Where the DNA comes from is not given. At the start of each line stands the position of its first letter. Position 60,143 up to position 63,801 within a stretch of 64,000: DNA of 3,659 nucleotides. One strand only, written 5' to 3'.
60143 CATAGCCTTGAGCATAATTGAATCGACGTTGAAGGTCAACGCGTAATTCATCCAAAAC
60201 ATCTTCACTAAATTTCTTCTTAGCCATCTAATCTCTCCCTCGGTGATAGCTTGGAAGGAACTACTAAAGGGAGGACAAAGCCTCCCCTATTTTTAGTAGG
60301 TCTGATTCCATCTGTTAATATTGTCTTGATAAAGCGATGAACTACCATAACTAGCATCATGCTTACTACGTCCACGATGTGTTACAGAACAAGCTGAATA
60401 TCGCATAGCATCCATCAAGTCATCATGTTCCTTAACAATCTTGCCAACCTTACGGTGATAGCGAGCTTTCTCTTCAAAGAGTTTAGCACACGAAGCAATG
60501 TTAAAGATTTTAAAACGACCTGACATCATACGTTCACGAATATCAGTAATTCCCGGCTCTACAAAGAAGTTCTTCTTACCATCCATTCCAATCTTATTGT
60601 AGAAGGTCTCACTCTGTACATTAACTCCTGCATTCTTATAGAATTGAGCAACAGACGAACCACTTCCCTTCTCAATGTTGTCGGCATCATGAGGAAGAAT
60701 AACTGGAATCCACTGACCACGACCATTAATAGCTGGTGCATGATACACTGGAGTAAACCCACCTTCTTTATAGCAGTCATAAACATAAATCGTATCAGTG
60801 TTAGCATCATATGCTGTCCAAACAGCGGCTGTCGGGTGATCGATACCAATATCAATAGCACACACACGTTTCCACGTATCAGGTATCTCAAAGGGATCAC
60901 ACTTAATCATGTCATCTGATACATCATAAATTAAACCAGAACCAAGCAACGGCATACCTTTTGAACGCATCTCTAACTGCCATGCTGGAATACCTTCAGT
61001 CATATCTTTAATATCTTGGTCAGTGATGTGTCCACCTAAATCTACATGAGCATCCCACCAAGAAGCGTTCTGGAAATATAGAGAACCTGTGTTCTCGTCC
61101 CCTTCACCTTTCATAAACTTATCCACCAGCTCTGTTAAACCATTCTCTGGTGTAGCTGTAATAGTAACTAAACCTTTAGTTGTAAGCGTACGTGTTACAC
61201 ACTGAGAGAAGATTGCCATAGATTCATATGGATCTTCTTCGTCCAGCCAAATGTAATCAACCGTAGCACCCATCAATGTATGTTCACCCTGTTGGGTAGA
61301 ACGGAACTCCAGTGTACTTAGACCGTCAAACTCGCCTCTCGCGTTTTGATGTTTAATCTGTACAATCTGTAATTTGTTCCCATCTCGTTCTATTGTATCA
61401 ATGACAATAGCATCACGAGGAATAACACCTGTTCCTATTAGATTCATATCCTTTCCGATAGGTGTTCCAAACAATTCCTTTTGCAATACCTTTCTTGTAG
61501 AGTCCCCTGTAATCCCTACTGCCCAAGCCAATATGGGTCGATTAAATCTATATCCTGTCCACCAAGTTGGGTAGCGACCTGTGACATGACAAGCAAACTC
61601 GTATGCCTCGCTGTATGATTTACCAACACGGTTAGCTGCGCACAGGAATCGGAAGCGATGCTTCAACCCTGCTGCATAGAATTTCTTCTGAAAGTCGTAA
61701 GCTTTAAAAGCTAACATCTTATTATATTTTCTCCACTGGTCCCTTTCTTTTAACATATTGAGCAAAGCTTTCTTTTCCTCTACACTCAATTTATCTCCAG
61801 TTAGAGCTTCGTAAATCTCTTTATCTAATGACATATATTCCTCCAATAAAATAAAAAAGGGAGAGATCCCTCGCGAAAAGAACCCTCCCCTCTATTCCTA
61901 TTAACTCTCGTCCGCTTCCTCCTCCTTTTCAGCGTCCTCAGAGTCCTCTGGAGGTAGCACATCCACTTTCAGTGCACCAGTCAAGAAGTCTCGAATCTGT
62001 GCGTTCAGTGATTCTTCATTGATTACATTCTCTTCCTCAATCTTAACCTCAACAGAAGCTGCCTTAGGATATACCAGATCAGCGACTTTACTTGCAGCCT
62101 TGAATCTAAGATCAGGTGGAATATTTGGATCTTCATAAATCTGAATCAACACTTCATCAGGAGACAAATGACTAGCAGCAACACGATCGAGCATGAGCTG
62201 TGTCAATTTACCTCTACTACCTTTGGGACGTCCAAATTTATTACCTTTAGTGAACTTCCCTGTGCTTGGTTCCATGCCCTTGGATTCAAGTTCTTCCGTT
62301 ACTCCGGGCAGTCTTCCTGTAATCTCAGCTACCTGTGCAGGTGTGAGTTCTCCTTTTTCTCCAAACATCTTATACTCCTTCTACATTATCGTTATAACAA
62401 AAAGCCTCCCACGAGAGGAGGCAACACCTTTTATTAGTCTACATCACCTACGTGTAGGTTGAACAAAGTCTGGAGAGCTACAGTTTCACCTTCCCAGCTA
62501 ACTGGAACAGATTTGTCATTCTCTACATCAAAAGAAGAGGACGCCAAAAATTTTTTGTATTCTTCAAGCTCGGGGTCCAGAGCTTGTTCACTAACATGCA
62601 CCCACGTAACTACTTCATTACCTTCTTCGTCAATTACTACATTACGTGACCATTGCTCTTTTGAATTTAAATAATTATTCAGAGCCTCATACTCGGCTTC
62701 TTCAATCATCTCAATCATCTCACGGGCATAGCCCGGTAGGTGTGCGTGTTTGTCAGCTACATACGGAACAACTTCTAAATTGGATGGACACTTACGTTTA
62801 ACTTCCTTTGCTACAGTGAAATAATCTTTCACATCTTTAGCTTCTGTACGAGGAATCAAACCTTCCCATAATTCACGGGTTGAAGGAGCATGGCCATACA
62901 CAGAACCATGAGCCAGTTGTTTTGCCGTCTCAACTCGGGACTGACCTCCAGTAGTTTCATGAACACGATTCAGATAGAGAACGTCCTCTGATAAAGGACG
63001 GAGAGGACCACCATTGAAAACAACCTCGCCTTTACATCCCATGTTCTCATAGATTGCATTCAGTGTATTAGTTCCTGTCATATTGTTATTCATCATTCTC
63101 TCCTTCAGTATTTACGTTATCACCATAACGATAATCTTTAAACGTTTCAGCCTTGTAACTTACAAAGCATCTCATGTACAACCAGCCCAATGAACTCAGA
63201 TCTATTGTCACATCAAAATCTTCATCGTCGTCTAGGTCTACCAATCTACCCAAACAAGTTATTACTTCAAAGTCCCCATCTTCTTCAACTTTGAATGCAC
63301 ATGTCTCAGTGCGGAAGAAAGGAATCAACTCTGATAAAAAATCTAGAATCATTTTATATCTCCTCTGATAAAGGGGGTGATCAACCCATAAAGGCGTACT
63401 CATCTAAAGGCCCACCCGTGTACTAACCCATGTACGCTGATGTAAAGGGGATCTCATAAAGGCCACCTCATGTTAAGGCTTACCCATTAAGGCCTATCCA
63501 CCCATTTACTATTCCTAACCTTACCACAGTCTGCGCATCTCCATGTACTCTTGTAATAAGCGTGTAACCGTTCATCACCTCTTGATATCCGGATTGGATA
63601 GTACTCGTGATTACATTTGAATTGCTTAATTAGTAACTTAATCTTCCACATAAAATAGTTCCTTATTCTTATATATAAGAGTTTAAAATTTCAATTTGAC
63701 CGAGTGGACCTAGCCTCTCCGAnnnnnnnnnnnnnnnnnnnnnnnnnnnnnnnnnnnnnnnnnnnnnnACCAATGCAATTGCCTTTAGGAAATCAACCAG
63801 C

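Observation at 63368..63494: Iteron-like array of seven direct repeats upstream of the late operon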

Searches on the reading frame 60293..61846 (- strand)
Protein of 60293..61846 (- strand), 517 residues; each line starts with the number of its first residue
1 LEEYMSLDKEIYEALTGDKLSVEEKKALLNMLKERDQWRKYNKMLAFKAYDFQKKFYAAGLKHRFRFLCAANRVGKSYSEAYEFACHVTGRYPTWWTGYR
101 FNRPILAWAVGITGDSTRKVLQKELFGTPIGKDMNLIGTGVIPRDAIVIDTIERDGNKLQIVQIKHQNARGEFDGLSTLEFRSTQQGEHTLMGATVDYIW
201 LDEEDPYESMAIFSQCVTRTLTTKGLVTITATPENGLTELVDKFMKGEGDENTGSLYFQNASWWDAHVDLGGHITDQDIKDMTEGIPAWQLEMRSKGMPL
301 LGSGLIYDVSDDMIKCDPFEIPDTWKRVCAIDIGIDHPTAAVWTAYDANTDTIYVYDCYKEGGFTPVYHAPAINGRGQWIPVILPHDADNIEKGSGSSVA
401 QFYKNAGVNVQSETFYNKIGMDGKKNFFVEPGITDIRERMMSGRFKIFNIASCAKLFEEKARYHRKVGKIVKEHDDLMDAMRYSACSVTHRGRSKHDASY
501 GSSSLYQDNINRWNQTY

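Call 31: search_protein_families(library=pfam, proteins=[window:60293-61846:-], max_evalue=0.1)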
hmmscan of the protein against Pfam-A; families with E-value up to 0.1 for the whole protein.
window:60293-61846:- (517 aa): 2 families
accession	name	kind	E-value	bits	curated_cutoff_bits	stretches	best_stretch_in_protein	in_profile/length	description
PF03237.21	Terminase_6N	-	5e-15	56.2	22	1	70-263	4-160/215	Terminase large subunit, T4likevirus-type, N-terminal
PF17289.8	Terminase_6C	-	9.3e-15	55.4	22.6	1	330-486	2-153/155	Terminase RNaseH-like domain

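Call 32: search_protein_families(library=phrogs, proteins=[window:60293-61846:-], max_evalue=0.01)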
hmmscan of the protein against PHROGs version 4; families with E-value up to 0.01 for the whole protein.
window:60293-61846:- (517 aa): 4 families
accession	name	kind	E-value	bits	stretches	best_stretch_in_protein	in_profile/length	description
phrog_2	-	head and packaging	1.9e-35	123.9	1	35-490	256-594/807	terminase large subunit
phrog_31467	-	unknown function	2.2e-34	120.1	1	50-266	42-250/261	-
phrog_5653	-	head and packaging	6.6e-25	89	1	302-495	6-187/199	terminase large subunit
phrog_30463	-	unknown function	5.6e-12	47.2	1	428-484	14-69/101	-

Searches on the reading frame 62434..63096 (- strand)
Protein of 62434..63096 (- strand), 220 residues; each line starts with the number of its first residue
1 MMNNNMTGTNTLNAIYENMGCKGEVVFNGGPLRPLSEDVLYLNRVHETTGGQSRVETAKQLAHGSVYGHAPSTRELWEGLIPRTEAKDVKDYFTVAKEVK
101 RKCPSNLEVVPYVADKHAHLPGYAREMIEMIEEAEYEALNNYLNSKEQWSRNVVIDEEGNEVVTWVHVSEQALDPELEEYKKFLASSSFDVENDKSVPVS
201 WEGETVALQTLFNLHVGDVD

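Call 31: search_protein_families(library=pfam, proteins=[window:62434-63096:-], max_evalue=0.1)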
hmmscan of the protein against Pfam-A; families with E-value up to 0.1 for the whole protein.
window:62434-63096:- (220 aa): 0 families

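Call 32: search_protein_families(library=phrogs, proteins=[window:62434-63096:-], max_evalue=0.01)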
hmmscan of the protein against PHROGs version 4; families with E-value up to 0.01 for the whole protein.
window:62434-63096:- (220 aa): 1 family
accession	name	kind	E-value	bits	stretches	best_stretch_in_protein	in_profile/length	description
phrog_12176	-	moron, auxiliary metabolic gene and host takeover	2.4e-94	316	1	2-220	3-210/210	ABC transporter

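Call 109: find_homologous_proteins(query=window:62434-63096:-, max_evalue=0.001)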
Query window:62434-63096:- (220 aa): 18 proteins with E <= 0.001 among 258 candidates.
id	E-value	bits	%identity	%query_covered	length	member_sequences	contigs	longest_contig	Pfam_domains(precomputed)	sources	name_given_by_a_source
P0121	6.0e-140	482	97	100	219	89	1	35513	-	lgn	-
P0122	1.9e-138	477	97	99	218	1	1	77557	-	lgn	-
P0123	2.4e-138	477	98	99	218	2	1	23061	-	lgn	-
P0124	6.3e-132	456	94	100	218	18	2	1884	-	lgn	-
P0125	7.9e-132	455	93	100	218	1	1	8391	-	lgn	-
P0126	5.8e-131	453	92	100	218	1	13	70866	-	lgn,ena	-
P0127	4.8e-130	450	92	100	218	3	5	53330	-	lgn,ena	-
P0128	1.8e-128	444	90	100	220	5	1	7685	-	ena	-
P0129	2.3e-122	424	86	100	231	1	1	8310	-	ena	-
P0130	9.4e-107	373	75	99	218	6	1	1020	-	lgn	-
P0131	2.0e-100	353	67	100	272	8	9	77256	-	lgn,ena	-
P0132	2.4e-98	346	95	74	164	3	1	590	-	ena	-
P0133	2.0e-84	300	67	100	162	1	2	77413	-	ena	-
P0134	2.6e-84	300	66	100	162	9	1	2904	-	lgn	-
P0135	4.2e-84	299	90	66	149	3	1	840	-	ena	-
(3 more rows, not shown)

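Call 118: predict_structure(alignment_id=A4)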
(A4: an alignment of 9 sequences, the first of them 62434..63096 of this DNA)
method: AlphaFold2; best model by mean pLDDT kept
length: 220 residues; sequences in the alignment: 9
mean_pLDDT: 39.1   pTM: 0.25
mean pLDDT of the five models: 39.1, 38.3, 36.8, 35.2, 34.8
residues with pLDDT >= 90: 0; 70-90: 6; 50-70: 48; < 50: 166
segments of 3 or more residues with pLDDT < 50: 1-115, 119-121, 123-125, 180-220
pLDDT, mean of each block of 10 residues (from residue 1): 27 33 27 24 22 22 23 29 29 28 27 44 50 54 66 69 64 51 40 40 47 44
secondary structure, 60 per line:
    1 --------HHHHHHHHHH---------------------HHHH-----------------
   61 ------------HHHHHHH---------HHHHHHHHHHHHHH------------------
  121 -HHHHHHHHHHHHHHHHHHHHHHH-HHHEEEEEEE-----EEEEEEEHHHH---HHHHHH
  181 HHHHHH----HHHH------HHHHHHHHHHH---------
elements in order: H9-18 H40-43 H73-79 H89-102 H122-144 E149-155 E161-167 H168-171 H175-186 H191-194 H201-211

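Call 119: search_protein_representatives(alignment_id=A4)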
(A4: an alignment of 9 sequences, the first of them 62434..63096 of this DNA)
Query: 9 sequences, 219 profile positions. Proteins with E-value up to 0.001 (for the whole library): 19; up to 1e-10: 10; up to 1e-30: 5. The best 19 are listed.
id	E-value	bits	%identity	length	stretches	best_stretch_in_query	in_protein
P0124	1.2e-134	463.4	-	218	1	1-219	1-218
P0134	3.5e-92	324.6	-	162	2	94-219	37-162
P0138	7.5e-42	160.1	-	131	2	93-215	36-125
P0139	1.0e-38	149.9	-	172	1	99-215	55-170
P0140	2.1e-35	139.0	-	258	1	96-219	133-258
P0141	4.2e-24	102.0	-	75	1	99-158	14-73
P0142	1.9e-23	99.9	-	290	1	98-219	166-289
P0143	5.9e-22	95.0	-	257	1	99-219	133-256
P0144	2.7e-18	83.1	-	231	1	42-218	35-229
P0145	4.0e-15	72.7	-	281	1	99-218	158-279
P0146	2.5e-09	53.7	-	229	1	71-192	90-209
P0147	4.3e-08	49.7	-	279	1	91-196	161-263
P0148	9.9e-07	45.2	-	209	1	103-186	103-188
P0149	2.8e-06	43.8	-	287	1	104-190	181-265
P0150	6.4e-06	42.6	-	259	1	93-172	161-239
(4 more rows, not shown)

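Call 120: find_encoding_contigs(protein=P0146, flank=3000, max_places=1)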
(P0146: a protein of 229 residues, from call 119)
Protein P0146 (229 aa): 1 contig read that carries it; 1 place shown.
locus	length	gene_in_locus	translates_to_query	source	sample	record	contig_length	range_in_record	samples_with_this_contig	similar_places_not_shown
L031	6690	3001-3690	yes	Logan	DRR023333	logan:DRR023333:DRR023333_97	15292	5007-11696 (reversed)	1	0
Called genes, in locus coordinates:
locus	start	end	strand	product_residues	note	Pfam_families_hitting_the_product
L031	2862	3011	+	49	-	-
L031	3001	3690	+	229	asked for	-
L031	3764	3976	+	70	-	-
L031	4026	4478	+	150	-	-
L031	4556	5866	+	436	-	PF03237:Terminase_6N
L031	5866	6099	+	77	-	PF17289:Terminase_6C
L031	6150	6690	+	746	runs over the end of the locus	PF23899:SU10_portal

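Call 121: find_encoding_contigs(protein=P0148, flank=3000, max_places=1)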
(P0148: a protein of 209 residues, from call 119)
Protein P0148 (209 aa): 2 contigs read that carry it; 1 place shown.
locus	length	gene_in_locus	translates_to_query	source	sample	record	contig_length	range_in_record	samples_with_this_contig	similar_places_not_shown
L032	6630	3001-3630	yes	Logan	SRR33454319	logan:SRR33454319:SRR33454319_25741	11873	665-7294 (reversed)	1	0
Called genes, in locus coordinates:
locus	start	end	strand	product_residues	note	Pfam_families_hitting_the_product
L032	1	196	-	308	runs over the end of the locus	-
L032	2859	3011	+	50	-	-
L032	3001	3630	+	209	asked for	-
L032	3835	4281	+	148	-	-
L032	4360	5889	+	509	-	PF03237:Terminase_6N, PF17289:Terminase_6C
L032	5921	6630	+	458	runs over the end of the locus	?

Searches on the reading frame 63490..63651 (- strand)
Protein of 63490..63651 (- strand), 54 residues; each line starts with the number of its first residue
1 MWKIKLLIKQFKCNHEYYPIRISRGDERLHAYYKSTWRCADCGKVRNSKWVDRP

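Call 77: search_protein_families(library=pfam, proteins=[window:63490-63651:-], max_evalue=10)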
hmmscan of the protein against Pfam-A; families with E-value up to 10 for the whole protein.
seq(54 aa): 2 families
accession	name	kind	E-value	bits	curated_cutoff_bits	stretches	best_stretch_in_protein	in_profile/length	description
PF18547.6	HalOD2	-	0.01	16.2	27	1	28-48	26-43/52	Halobacterial output domain 2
PF23458.2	DUF7130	-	0.11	12.9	35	1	35-47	52-64/89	Domain of unknown function (DUF7130)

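Call 78: search_protein_families(library=phrogs, proteins=[window:63490-63651:-], max_evalue=1)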
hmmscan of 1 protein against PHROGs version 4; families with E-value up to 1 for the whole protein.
seq(54 aa): 6 families
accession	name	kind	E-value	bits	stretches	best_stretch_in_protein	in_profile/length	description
phrog_7696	-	unknown function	8.5e-12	45.8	1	3-53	18-62/78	-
phrog_4188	-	unknown function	0.00066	20.4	1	3-49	8-49/50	-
phrog_3036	-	unknown function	0.0016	19.4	1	3-51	2-54/67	-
phrog_9369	-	unknown function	0.099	13.4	1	5-44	6-48/69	-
phrog_4518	-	unknown function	0.3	11.9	1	4-41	22-56/194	-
phrog_8294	-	unknown function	0.4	11.8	0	16-47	15-52/56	-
